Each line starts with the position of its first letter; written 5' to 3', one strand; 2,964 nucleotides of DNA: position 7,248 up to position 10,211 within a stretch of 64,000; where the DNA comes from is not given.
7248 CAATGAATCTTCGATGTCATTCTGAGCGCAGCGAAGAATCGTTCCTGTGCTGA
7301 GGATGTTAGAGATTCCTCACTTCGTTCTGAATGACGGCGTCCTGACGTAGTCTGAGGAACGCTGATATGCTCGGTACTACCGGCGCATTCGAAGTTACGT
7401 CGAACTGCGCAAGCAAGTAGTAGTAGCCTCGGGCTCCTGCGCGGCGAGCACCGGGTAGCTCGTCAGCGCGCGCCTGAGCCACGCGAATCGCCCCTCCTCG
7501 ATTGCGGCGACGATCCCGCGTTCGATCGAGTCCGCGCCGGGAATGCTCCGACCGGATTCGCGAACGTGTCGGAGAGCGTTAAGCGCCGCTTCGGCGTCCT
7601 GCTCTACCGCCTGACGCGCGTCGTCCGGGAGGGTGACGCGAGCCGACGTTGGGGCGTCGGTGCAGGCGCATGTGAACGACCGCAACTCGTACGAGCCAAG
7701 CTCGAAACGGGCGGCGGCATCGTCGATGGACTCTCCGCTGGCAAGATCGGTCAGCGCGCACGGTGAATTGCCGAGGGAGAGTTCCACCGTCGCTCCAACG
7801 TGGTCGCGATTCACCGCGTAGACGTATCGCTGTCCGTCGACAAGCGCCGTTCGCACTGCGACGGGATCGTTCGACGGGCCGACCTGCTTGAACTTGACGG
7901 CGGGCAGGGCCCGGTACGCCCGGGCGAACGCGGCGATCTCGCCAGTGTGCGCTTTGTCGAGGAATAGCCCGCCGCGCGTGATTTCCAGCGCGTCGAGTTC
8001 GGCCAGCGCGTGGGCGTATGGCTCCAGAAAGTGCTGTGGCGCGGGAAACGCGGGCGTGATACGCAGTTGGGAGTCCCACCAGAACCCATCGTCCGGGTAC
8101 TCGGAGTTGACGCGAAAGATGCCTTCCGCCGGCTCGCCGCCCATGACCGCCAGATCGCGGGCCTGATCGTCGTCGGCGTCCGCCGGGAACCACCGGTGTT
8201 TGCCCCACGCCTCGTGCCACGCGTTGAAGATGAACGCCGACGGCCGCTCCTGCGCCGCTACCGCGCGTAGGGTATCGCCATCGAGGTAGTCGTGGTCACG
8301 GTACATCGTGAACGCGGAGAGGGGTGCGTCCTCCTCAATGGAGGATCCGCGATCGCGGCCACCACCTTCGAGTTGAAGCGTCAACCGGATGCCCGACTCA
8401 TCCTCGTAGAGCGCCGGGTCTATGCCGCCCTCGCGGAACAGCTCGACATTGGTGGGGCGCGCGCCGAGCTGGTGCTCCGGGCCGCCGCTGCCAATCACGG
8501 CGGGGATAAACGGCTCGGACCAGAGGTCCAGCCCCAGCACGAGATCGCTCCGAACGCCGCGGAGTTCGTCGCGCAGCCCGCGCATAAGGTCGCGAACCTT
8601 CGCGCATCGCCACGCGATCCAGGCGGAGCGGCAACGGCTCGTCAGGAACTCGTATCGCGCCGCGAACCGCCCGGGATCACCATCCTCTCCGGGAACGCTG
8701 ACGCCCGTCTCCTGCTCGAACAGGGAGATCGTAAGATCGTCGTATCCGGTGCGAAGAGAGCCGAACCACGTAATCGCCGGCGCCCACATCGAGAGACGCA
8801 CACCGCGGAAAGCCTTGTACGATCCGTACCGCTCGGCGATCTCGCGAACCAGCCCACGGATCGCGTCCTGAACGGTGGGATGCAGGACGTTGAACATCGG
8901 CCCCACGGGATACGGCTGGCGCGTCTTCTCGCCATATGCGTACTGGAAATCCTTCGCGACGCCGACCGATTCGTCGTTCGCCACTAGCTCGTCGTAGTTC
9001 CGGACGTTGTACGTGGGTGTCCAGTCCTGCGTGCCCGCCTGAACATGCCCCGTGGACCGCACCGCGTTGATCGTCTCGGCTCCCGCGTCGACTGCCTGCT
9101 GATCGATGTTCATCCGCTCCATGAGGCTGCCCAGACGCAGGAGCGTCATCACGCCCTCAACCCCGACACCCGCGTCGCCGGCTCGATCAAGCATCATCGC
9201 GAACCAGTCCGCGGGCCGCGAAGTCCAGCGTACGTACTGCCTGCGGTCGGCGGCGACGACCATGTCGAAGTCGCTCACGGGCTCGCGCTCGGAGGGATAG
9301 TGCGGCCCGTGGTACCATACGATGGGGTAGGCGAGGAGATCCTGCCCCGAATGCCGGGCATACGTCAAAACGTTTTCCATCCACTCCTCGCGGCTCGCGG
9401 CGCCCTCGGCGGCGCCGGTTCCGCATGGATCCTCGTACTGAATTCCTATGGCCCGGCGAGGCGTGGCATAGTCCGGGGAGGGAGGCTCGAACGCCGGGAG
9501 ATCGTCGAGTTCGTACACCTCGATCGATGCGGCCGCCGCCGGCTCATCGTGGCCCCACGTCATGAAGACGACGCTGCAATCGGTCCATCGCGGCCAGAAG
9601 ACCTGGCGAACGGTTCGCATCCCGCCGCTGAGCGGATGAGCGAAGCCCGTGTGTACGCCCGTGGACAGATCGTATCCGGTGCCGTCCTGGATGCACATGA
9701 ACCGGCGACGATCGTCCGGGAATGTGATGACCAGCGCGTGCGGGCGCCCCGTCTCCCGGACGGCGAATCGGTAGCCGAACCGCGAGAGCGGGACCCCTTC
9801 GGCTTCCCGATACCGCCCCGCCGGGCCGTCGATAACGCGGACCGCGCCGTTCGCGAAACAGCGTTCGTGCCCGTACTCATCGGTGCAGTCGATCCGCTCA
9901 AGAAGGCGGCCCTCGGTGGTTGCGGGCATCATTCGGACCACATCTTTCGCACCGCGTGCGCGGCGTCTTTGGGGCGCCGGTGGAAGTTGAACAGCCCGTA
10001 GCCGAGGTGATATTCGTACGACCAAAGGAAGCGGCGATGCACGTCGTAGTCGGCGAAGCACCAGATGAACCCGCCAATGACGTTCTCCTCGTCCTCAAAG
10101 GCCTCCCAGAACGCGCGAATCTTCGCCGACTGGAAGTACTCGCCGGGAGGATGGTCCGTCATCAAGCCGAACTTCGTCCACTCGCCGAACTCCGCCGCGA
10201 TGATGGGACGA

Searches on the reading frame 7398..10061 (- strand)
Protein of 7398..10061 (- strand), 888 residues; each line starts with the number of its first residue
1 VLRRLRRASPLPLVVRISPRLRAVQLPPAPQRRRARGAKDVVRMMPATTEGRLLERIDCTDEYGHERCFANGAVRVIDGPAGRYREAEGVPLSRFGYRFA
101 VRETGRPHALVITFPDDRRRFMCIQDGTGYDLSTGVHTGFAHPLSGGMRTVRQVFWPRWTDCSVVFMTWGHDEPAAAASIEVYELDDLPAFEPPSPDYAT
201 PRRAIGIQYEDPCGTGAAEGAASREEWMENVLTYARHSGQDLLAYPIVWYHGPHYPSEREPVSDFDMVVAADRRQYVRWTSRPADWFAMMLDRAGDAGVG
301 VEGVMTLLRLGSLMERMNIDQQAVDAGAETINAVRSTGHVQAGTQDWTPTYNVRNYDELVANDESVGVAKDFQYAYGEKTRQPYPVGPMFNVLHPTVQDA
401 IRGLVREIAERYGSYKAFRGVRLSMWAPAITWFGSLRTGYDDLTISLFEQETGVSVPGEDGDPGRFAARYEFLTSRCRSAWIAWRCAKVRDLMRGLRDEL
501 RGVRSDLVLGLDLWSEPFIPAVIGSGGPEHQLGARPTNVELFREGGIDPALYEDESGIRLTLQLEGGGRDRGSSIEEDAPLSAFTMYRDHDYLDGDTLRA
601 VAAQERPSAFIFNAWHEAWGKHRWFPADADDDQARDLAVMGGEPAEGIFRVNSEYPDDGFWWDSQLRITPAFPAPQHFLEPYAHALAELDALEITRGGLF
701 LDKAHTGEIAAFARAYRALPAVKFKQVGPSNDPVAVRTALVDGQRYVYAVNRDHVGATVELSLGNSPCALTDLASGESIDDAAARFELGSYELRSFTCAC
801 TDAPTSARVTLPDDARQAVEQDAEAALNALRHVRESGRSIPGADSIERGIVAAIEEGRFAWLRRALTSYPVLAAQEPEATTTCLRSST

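Call 100: search_protein_families(library=pfam, proteins=[window:7398-10061:-], max_evalue=0.01)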
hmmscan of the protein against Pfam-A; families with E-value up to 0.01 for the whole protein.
window:7398-10061:- (888 aa): 1 family
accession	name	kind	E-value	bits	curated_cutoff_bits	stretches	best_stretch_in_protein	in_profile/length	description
PF02638.21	GHL10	-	2.7e-05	23.9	27.9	1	390-510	131-226/311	Glycosyl hydrolase-like 10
